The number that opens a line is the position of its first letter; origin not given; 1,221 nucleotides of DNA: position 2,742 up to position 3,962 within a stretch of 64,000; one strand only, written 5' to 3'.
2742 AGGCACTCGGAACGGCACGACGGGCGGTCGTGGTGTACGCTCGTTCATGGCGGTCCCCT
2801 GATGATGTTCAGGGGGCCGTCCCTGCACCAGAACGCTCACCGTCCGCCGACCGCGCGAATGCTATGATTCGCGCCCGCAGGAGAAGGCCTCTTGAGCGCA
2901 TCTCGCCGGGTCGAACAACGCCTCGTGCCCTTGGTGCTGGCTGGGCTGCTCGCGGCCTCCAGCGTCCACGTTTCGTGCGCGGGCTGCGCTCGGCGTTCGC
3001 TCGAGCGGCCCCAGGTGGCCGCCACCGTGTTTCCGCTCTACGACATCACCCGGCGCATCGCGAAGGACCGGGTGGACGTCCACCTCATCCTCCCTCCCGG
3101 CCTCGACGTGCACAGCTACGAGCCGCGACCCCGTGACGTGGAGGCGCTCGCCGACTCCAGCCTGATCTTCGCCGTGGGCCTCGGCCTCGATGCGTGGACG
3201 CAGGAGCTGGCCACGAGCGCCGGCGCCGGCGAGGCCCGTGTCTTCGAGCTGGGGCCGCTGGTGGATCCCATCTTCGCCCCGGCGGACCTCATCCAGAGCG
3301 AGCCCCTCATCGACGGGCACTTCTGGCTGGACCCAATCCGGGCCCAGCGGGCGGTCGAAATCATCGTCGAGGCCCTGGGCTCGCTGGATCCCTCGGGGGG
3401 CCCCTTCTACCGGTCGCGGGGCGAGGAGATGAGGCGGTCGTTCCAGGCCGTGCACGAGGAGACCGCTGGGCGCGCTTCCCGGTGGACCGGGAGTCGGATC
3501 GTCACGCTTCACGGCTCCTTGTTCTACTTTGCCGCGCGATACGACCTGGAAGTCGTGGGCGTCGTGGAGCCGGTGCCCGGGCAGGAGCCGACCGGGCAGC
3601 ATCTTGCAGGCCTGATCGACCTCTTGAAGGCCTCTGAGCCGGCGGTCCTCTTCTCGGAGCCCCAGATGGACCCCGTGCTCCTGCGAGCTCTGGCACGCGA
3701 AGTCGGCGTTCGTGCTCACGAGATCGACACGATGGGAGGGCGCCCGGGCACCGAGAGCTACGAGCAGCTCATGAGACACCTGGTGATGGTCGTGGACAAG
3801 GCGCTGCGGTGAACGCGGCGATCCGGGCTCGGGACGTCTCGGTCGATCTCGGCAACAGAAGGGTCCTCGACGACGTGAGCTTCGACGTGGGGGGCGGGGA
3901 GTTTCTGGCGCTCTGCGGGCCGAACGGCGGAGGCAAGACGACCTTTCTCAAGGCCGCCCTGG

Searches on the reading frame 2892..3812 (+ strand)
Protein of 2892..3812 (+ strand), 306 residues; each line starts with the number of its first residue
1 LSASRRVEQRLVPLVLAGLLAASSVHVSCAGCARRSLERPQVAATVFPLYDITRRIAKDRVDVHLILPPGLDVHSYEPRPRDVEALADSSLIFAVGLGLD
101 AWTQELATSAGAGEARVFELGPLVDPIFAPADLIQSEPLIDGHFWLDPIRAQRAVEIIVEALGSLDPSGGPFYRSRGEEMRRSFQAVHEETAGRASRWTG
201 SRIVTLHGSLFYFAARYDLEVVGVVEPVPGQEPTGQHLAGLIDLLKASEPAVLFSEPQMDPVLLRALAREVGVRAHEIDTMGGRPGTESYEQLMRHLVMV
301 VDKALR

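Call 45: find_encoding_contigs(protein=window:2892-3812:+, flank=10000, max_places=3)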
Protein window:2892-3812:+ (306 aa): 6 contigs read that carry it; 3 places shown.
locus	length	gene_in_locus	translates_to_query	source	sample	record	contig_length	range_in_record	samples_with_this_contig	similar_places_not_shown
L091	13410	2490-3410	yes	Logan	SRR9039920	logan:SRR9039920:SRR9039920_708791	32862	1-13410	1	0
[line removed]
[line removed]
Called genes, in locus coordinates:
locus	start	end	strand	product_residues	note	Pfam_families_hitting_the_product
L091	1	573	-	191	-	?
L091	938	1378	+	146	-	PF04542:Sigma70_r2, PF08281:Sigma70_r4_2, PF04545:Sigma70_r4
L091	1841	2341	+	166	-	PF12773:DZR, PF13240:Zn_Ribbon_1 (faint), PF13248:Zn_ribbon_3 (faint)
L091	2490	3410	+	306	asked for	PF01297:ZnuA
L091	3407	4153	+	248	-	PF00005:ABC_tran, PF13304:AAA_21 (faint)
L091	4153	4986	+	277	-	PF00950:ABC-3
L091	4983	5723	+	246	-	PF04376:ATE_N, PF13480:Acetyltransf_6 (weak), PF04377:ATE_C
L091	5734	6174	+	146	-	PF00583:Acetyltransf_1, PF13673:Acetyltransf_10, PF13508:Acetyltransf_7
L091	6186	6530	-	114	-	PF06127:Mpo1-like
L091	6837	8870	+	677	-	PF00930:DPPIV_N (faint), PF26550:Tricorn_2nd (weak), PF25174:Beta-prop_THOC3 (faint), PF26549:Tricorn_N, PF07676:PD40, PF26549:Tricorn_N, PF00326:Peptidase_S9, PF20434:BD-FAE (weak), +2 more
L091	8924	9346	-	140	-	PF01850:PIN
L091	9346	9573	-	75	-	-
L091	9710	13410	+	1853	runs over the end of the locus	PF11974:bMG3, PF01835:MG2, PF17972:bMG5, PF17962:bMG6, PF07703:A2M_BRD, PF00207:A2M (weak), PF07678:TED_complement (weak), PF17973:bMG10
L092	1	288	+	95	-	?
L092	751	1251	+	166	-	PF12773:DZR, PF13240:Zn_Ribbon_1 (faint), PF13248:Zn_ribbon_3 (faint)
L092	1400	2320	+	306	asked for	PF01297:ZnuA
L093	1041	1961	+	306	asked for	PF01297:ZnuA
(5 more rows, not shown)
